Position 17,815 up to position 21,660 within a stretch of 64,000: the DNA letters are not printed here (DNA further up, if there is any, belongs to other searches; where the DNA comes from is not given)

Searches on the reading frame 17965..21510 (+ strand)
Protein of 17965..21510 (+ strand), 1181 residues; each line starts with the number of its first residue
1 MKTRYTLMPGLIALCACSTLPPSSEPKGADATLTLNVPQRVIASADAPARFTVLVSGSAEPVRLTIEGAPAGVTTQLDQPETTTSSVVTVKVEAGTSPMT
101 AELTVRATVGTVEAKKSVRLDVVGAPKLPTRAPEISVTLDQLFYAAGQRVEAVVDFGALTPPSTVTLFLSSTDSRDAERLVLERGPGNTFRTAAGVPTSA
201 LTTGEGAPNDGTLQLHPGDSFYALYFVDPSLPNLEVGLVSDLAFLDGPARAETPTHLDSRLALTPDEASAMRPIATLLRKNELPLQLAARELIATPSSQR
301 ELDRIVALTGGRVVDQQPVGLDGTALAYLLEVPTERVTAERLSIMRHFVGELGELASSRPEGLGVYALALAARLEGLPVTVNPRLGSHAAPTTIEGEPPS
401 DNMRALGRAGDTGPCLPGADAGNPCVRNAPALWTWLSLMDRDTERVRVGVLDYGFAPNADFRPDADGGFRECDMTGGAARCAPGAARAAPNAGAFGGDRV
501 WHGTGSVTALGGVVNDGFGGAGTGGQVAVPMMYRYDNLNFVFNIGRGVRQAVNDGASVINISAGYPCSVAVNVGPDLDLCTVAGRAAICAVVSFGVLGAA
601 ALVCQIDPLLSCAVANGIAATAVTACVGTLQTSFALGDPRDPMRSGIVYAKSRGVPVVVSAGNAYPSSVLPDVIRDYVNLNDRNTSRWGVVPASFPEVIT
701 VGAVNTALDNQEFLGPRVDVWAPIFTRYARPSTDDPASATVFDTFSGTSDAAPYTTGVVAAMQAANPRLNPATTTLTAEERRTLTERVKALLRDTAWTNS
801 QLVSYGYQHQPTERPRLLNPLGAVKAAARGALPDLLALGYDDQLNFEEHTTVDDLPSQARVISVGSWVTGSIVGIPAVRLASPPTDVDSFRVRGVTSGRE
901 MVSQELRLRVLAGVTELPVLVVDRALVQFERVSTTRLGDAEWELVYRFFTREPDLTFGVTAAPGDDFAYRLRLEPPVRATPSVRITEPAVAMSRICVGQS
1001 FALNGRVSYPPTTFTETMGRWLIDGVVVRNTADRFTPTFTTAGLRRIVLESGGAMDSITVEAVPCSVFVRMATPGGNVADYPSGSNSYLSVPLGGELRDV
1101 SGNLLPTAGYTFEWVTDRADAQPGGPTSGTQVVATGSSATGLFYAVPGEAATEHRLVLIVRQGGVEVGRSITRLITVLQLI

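Call 8: search_protein_families(library=pfam, proteins=[window:17965-21510:+])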
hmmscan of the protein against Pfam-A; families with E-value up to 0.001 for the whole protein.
window:17965-21510:+ (1181 aa): 1 family
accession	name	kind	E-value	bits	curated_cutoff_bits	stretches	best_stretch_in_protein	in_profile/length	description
PF00082.27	Peptidase_S8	-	2.1e-16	60.5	21.8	1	446-800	4-274/288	Subtilase family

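Call 9: find_related_loci(query=window:17965-21510:+, collection=genome_contigs, flank=3000)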
Query window:17965-21510:+ (1181 aa) in genome_contigs; peptide patterns used: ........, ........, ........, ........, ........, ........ (x = any residue, [..] = any of these).
42 stretches matched a pattern; 2 encode a relative of the query (tblastn E <= 1e-3); 2 distinct loci.
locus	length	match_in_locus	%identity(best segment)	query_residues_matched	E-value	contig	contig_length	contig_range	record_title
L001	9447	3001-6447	70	34-1181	0e+0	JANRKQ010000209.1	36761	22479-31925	MAG: Myxococcaceae bacterium isolate bins.245 k141_4006103, whole genome shotgun sequence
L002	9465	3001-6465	70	34-1181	0e+0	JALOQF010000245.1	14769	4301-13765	MAG: Myxococcaceae bacterium isolate Prado148 scaffold_11335, whole genome shotgun sequence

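Call 15: find_homologous_proteins(query=window:17965-21510:+, max_evalue=1e-30)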
Query window:17965-21510:+ (1181 aa): 13 proteins with E <= 1e-30 among 8000 candidates.
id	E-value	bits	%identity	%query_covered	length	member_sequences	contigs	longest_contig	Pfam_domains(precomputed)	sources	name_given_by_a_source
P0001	0.0e+0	2617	100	100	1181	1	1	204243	PF00082.28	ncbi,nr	ncbi:MAG: S8 family serine peptidase [Myxococcaceae bacterium]|nr:S8 family serine peptidase [Myxoco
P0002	0.0e+0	1870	73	100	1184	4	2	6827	PF00082.28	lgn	-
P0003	0.0e+0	1761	69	99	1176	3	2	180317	PF00082.28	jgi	jgi:subtilisin family serine protease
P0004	0.0e+0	1744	71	97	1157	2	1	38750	PF00082.28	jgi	jgi:subtilisin family serine protease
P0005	0.0e+0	1742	70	97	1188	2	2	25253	PF00082.28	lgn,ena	-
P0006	0.0e+0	1732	70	97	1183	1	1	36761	PF00082.28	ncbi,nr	ncbi:MAG: S8 family serine peptidase [Myxococcaceae bacterium]|nr:S8 family serine peptidase [Myxoco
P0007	0.0e+0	1314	56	97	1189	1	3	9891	PF00082.28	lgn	-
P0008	0.0e+0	1058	49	97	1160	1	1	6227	PF00082.28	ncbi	-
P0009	1.8e-268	912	43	98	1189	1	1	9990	PF00082.28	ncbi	-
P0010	8.0e-216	737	40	99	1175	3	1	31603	PF00082.28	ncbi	ncbi:MAG: S8/S53 family peptidase [Myxococcota bacterium]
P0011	6.1e-177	609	35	93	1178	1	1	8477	PF00801.27,PF00082.28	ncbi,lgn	-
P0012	5.0e-174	599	36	91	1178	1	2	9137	PF00801.27,PF00082.28,PF18911.7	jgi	jgi:Subtilase family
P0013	8.7e-170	585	37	86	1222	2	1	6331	PF00801.27,PF00082.28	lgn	-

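Call 16: find_encoding_contigs(protein=P0002, flank=4000, max_places=1)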
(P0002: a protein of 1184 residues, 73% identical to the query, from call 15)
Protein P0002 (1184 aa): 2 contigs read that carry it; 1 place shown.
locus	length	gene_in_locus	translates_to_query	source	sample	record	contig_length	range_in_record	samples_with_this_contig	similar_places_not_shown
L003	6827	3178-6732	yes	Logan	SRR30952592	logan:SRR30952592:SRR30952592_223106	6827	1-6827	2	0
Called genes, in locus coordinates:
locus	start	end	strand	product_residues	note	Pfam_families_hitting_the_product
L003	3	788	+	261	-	?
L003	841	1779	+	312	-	PF01936:NYN, PF12872:OST-HTH (weak)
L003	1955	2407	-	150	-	-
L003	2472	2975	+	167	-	-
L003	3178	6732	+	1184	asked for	PF00082:Peptidase_S8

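Call 17: find_encoding_contigs(protein=P0003, flank=4000, max_places=1)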
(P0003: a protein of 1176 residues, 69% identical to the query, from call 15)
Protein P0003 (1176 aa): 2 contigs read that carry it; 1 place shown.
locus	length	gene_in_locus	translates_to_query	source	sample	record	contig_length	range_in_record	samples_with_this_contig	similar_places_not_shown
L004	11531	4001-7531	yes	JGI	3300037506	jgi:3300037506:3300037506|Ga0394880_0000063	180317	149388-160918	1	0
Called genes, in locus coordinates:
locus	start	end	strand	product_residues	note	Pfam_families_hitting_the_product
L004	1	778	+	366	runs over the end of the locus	-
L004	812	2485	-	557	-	-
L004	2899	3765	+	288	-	PF00150:Cellulase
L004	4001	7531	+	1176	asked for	PF00082:Peptidase_S8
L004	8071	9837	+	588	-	-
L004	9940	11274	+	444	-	PF03109:ABC1, PF01636:APH (weak)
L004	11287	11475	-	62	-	-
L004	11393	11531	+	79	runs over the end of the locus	-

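Call 18: find_encoding_contigs(protein=P0004, flank=4000, max_places=1)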
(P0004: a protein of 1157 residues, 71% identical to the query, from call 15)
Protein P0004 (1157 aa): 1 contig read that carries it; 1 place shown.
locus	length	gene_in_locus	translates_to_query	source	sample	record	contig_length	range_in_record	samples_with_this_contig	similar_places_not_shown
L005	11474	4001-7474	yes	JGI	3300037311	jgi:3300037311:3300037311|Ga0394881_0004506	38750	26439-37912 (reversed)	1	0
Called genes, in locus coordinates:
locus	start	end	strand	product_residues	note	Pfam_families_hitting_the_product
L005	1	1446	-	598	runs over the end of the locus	PF02985:HEAT (faint), PF13646:HEAT_2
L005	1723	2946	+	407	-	PF04542:Sigma70_r2, PF08281:Sigma70_r4_2, PF20239:DUF6596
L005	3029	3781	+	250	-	PF03795:YCII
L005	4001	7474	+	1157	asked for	PF00082:Peptidase_S8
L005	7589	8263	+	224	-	-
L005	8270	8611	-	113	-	-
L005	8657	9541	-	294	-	PF02739:5_3_exonuc_N, PF01367:5_3_exonuc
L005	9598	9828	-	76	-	-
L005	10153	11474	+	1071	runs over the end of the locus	PF12705:PDDEXK_1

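Call 19: find_encoding_contigs(protein=P0005, flank=4000, max_places=1)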
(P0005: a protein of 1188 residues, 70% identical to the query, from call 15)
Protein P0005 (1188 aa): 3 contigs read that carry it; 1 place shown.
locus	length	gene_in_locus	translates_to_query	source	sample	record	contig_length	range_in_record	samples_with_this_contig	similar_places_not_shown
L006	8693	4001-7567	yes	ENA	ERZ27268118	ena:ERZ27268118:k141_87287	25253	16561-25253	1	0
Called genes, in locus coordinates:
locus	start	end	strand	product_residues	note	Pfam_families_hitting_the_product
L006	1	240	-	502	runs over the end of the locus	-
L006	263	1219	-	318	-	PF01656:CbiA, PF02374:ArsA_ATPase (weak), PF06564:CBP_BcsQ, PF09140:MipZ, PF10609:ParA (weak), PF13614:AAA_31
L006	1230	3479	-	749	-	PF02985:HEAT (faint), PF13646:HEAT_2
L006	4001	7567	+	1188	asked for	PF00082:Peptidase_S8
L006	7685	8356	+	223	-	-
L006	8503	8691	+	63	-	?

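Call 20: find_encoding_contigs(protein=P0007, flank=4000, max_places=1)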
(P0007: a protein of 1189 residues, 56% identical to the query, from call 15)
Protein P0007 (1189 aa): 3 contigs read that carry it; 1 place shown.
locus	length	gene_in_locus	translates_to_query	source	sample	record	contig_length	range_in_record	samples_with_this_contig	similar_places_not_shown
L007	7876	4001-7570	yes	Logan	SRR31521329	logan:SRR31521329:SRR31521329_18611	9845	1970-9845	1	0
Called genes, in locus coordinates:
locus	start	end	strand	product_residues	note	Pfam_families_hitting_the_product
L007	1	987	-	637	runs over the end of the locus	-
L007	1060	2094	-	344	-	PF08823:PG_binding_2 (faint), PF01471:PG_binding_1, PF09374:PG_binding_3 (faint), PF01471:PG_binding_1, PF00877:NLPC_P60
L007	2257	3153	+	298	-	PF01435:Peptidase_M48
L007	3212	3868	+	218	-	PF00078:RVT_1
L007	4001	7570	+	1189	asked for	PF00082:Peptidase_S8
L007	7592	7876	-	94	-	?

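Call 21: find_encoding_contigs(protein=P0008, flank=4000, max_places=1)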
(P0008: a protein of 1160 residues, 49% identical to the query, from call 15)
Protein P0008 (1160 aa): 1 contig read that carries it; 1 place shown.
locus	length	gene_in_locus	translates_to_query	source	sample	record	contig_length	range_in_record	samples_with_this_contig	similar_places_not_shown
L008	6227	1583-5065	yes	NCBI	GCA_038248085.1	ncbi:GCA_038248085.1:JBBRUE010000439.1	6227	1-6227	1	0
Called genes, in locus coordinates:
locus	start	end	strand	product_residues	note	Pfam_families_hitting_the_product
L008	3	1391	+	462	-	?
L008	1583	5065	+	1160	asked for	PF00082:Peptidase_S8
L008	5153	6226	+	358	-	?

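Call 22: find_encoding_contigs(protein=P0009, flank=4000, max_places=1)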
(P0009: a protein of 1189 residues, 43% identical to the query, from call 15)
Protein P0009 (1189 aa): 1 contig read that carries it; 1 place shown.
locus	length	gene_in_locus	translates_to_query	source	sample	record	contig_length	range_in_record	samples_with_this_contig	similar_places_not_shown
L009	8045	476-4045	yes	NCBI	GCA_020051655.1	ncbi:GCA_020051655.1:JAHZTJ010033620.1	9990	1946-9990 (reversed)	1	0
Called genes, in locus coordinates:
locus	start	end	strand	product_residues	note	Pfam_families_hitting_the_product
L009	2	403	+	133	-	?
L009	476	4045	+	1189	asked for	PF00082:Peptidase_S8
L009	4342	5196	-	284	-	PF13432:TPR_16 (faint), PF00515:TPR_1 (faint), PF07719:TPR_2 (faint)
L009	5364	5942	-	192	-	PF00440:TetR_N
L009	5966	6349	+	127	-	PF20064:DUF6463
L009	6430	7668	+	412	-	PF00149:Metallophos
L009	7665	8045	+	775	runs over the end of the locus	?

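Call 23: find_encoding_contigs(protein=P0010, flank=4000, max_places=1)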
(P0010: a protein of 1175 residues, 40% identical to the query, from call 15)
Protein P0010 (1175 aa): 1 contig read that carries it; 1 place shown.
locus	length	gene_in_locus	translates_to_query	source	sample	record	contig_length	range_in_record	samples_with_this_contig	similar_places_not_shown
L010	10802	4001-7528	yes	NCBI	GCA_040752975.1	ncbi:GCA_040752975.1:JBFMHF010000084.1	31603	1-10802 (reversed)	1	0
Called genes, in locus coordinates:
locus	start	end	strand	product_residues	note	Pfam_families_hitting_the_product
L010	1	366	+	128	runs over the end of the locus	-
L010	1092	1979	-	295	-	PF01435:Peptidase_M48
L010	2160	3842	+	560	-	PF03109:ABC1, PF01636:APH (weak), PF27536:UbiB_helical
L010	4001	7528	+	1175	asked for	PF00082:Peptidase_S8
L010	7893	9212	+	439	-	PF06739:SBBP (faint), PF07494:Reg_prop (faint), PF08450:SGL (faint)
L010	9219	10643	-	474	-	PF16697:Yop-YscD_cpl, PF00498:FHA, PF00158:Sigma54_activat, PF14532:Sigma54_activ_2, PF07728:AAA_5 (weak), PF25601:AAA_lid_14, PF02954:HTH_8 (weak)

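Call 24: find_encoding_contigs(protein=P0011, flank=4000, max_places=1)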
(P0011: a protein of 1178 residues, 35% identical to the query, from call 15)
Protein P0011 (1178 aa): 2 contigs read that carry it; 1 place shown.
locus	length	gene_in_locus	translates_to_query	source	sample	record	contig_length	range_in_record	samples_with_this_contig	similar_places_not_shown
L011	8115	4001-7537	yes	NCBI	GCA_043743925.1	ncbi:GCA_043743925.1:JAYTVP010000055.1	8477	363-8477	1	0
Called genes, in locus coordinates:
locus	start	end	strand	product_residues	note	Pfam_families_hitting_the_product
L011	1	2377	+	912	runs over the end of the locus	?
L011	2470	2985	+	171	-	-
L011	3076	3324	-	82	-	-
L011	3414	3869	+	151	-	-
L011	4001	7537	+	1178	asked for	PF00801:PKD (faint), PF00082:Peptidase_S8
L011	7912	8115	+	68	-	?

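Call 25: find_encoding_contigs(protein=P0012, flank=4000, max_places=1)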
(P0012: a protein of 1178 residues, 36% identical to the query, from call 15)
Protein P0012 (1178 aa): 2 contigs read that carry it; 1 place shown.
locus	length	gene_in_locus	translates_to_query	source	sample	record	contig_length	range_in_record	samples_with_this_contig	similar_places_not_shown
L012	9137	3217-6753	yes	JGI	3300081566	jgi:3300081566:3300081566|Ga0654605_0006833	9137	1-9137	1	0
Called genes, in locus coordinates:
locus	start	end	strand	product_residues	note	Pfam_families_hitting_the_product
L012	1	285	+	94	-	?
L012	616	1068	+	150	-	-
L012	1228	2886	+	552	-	PF18885:DUF5648, PF00112:Peptidase_C1 (weak)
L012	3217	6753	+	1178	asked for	PF00801:PKD (faint), PF00082:Peptidase_S8, PF18911:PKD_4 (faint)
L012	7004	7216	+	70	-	PF12728:HTH_17 (weak)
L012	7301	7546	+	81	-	-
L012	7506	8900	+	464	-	PF00589:Phage_integrase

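Call 26: find_encoding_contigs(protein=P0013, flank=4000, max_places=1)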
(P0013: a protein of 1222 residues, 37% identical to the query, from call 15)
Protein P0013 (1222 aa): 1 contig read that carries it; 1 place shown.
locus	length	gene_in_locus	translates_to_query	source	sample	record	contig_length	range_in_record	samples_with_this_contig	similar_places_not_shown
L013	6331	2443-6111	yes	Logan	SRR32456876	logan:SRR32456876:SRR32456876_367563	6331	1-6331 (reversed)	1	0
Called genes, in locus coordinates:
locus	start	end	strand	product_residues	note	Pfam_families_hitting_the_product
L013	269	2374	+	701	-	PF03704:BTAD, PF13191:AAA_16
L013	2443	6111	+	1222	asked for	PF00801:PKD (faint), PF00082:Peptidase_S8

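Call 34: search_protein_families(library=ncbifam, proteins=[L010:9219-10643:-, L008:5153-6226:+, window:17965-21510:+])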
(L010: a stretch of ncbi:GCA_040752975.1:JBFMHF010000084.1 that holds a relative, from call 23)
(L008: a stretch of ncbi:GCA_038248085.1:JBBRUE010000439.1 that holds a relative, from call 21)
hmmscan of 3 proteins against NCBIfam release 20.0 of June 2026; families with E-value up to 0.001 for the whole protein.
L010:9219-10643:- (474 aa): 32 families (the best 25 are shown)
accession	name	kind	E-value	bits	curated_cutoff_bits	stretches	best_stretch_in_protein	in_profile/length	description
TIGR01817.1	nifA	equivalog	7.7e-90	302.1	528.85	1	163-406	194-436/534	nif-specific transcriptional activator NifA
NF003451.0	PRK05022.1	equivalog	3.1e-89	300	476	1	161-472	186-511/512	nitric oxide reductase transcriptional regulator NorR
TIGR02915.1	PEP_resp_reg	equivalog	1.6e-88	297.5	502.6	1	152-472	126-445/445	PEP-CTERM-box response regulator transcription factor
TIGR01818.1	ntrC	equivalog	2.3e-85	287.1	558.6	1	160-399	129-368/463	nitrogen regulation protein NR(I)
NF041552.1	TF_PrdR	equivalog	1.5e-81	274.5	795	1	161-469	263-576/577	sigma-54 dependent transcriptional regulator PrdR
TIGR02329.1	propionate_PrpR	equivalog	3.5e-81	273.4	499.2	1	162-467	209-525/526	propionate catabolism operon regulatory protein PrpR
NF038308.1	RNA_repair_RtcR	equivalog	1.1e-79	268.7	650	1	166-405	181-429/530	RNA repair transcriptional activator RtcR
NF011953.0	PRK15424.1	equivalog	1.5e-79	268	703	1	162-468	216-533/538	propionate catabolism operon regulatory protein PrpR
NF008469.0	PRK11361.1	equivalog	1.7e-78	264.4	714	1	158-472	136-457/461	acetoacetate metabolism transcriptional regulator AtoC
NF011695.0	PRK15115.1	equivalog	2e-78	264.1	763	1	158-473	128-440/445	two-component system response regulator GlrR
NF050807.1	TransRegFlbDCaul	equivalog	5.7e-77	259.5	750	1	166-409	119-362/454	sigma-54-dependent transcriptional regulator FlbD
NF011958.0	PRK15429.1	equivalog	1.2e-75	255.5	830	1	161-472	375-687/692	formate hydrogenlyase transcriptional activator FlhA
NF051870.1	NAssimRespRegNtrX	equivalog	1.3e-73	248.5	600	1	165-471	139-452/452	nitrogen assimilation response regulator NtrX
NF007689.0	PRK10365.1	equivalog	2.4e-72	244.1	760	1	157-462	132-435/441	sigma-54-dependent response regulator transcription factor ZraR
NF008176.1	PRK10923.1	equivalog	5.9e-69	232.8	620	1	164-390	137-363/469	nitrogen regulation protein NR(I)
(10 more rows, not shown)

L008:5153-6226:+ (358 aa): 34 families (the best 25 are shown)
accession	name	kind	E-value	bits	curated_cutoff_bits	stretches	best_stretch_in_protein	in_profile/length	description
TIGR01817.1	nifA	equivalog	6.7e-80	269.4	528.85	1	160-355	194-389/534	nif-specific transcriptional activator NifA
NF003451.0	PRK05022.1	equivalog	3.8e-75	253.5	476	1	159-352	187-380/512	nitric oxide reductase transcriptional regulator NorR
TIGR01818.1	ntrC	equivalog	3.3e-74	250.3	558.6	1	159-353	131-325/463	nitrogen regulation protein NR(I)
NF038308.1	RNA_repair_RtcR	equivalog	6e-72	243.2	650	1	163-355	181-377/530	RNA repair transcriptional activator RtcR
TIGR02915.1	PEP_resp_reg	equivalog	1.1e-68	232.2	502.6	1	156-353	133-330/445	PEP-CTERM-box response regulator transcription factor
TIGR02329.1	propionate_PrpR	equivalog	3.2e-68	230.6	499.2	1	161-352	211-403/526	propionate catabolism operon regulatory protein PrpR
NF050807.1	TransRegFlbDCaul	equivalog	1e-66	225.7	750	1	164-350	120-306/454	sigma-54-dependent transcriptional regulator FlbD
NF041552.1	TF_PrdR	equivalog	1.7e-66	224.8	795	1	159-354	264-459/577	sigma-54 dependent transcriptional regulator PrdR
NF011958.0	PRK15429.1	equivalog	2.2e-66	224.9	830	1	159-350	376-567/692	formate hydrogenlyase transcriptional activator FlhA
NF008469.0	PRK11361.1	equivalog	2e-64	218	714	1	155-355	136-336/461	acetoacetate metabolism transcriptional regulator AtoC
NF011953.0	PRK15424.1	equivalog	1.9e-63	214.9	703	1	159-352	216-418/538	propionate catabolism operon regulatory protein PrpR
NF008176.1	PRK10923.1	equivalog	2.1e-63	214.6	620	1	160-352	136-328/469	nitrogen regulation protein NR(I)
NF041946.1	LuxO_transreg_Vib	equivalog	3.3e-62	210.8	800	1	157-353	128-324/463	quorum-sensing sigma-54 dependent transcriptional regulator LuxO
NF011695.0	PRK15115.1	equivalog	2.6e-61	207.7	763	1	156-353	129-326/445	two-component system response regulator GlrR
NF007689.0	PRK10365.1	equivalog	1.1e-60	205.7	760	1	156-352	134-329/441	sigma-54-dependent response regulator transcription factor ZraR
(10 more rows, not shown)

window:17965-21510:+ (1181 aa): 2 families
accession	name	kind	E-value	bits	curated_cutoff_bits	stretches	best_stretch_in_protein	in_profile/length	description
TIGR03921.1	T7SS_mycosin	equivalog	6.5e-15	55.1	278.75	1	626-772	126-253/353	type VII secretion-associated serine protease mycosin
NF033595.1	denti_PrtP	equivalog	5.4e-05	22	300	1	690-766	382-460/606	dentilisin complex serine proteinase subunit PrtP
